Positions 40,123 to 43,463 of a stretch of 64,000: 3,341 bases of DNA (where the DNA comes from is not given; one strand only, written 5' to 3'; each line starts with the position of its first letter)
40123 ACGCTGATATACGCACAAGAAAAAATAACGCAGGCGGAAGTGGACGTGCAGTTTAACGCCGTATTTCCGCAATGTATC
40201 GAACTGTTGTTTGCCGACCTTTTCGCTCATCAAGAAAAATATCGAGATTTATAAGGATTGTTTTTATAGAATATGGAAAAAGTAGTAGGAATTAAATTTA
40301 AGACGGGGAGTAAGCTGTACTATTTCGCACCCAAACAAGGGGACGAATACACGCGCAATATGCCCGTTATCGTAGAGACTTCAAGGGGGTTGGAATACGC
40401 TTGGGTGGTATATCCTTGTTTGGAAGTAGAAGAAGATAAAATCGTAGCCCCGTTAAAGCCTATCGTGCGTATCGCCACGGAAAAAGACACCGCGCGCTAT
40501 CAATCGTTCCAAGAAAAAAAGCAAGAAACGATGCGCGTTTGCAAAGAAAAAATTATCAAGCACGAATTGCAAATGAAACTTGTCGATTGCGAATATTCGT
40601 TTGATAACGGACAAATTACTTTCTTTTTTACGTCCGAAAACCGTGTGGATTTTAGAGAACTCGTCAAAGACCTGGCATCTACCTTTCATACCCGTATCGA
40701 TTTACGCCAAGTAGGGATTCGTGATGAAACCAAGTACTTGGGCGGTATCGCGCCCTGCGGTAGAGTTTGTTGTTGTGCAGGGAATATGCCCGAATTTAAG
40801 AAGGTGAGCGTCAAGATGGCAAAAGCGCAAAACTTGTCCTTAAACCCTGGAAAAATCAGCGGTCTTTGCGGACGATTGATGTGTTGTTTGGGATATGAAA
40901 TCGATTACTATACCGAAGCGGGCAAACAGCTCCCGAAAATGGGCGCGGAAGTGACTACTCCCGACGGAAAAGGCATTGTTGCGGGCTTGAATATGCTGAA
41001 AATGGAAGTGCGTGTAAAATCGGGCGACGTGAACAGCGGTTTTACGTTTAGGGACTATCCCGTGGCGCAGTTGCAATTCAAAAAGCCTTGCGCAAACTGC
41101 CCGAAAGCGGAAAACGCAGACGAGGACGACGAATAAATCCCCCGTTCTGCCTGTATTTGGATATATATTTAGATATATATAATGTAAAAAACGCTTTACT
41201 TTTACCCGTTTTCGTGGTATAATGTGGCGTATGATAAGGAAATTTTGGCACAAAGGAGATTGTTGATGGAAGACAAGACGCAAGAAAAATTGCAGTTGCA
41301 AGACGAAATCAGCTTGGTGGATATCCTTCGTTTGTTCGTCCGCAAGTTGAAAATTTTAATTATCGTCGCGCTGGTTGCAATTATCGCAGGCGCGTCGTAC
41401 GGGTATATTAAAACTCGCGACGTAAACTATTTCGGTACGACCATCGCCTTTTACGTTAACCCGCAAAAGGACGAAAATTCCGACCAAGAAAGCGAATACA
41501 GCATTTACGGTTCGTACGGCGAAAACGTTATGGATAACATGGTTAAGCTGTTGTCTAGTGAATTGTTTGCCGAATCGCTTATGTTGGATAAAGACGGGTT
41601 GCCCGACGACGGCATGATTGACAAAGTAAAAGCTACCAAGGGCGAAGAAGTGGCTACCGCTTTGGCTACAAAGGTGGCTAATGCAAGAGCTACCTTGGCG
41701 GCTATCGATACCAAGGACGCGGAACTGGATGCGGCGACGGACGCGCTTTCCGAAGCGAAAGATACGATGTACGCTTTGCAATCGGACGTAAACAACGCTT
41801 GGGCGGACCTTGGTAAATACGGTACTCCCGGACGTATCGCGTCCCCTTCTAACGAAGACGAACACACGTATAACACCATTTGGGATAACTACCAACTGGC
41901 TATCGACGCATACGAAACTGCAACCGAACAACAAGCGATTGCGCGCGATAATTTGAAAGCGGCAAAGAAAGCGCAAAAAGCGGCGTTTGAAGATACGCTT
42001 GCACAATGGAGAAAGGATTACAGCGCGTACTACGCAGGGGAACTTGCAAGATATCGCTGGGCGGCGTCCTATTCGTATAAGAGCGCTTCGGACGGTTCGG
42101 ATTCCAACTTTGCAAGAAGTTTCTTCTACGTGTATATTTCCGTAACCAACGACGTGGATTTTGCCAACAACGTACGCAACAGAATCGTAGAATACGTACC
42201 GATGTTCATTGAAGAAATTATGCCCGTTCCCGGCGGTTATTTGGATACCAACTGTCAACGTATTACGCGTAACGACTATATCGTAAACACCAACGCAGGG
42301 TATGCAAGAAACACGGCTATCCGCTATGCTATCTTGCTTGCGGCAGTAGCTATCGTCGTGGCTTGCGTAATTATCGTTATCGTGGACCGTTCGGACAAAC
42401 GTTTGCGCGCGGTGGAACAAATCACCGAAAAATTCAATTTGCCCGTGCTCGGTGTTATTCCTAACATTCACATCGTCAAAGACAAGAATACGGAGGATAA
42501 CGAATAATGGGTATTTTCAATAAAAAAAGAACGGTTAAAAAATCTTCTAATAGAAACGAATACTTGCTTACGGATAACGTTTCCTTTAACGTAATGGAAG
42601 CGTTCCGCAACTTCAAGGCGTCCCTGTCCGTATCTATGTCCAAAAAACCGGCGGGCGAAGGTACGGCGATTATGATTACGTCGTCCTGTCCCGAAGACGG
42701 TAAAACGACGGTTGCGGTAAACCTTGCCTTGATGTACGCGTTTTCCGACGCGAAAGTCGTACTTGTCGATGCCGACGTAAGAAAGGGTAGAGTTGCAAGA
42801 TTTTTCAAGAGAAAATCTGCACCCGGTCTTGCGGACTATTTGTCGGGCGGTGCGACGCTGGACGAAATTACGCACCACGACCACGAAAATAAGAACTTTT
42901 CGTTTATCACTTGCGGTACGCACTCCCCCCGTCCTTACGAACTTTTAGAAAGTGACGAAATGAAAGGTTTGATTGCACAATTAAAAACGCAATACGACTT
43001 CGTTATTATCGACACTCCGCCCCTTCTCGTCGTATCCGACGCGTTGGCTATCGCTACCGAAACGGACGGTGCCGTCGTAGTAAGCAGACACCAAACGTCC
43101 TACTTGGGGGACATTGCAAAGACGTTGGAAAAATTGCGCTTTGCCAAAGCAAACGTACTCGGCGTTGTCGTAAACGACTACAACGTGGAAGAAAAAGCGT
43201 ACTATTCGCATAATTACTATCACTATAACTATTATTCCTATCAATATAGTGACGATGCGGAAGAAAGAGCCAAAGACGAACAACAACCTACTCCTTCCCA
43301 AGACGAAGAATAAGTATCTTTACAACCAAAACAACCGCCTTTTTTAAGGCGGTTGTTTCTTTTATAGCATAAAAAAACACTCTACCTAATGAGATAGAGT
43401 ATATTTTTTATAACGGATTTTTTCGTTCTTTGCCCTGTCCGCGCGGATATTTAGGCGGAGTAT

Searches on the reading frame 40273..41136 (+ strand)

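Call 5: search_protein_families(library=pfam, proteins=[window:40273-41136:+])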
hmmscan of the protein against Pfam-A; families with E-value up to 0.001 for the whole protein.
window:40273-41136:+ (287 aa): 1 family
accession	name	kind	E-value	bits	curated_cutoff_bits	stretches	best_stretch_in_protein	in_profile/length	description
PF04468.17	PSP1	-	9.9e-35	119.2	27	1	62-147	1-86/86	PSP1 C-terminal conserved region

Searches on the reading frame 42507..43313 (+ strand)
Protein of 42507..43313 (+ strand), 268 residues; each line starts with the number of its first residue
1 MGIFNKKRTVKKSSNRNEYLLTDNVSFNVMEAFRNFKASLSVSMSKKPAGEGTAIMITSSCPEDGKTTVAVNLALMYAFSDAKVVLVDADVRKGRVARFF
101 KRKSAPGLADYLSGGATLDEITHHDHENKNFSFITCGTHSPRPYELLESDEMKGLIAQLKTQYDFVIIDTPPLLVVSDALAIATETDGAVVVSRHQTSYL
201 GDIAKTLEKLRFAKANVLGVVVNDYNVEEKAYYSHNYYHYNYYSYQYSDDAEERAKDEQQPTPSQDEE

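Call 5: search_protein_families(library=pfam, proteins=[window:42507-43313:+])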
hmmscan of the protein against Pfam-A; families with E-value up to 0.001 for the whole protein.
window:42507-43313:+ (268 aa): 5 families
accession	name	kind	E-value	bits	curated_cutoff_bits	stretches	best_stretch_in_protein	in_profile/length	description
PF13614.12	AAA_31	-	1e-12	48.8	27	1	65-210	14-167/177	AAA domain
PF10609.15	ParA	-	3e-11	43.6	27.1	1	55-223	6-173/246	NUBPL iron-transfer P-loop NTPase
PF01656.29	CbiA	-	3.5e-07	30.7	25.4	1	56-230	2-90/125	CobQ/CobB/MinD/ParA nucleotide binding domain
PF09140.17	MipZ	-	1.3e-05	25.1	20.7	1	64-171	12-108/262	ATPase MipZ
PF13500.12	AAA_26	-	0.0002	21.7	27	0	54-229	2-171/198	AAA domain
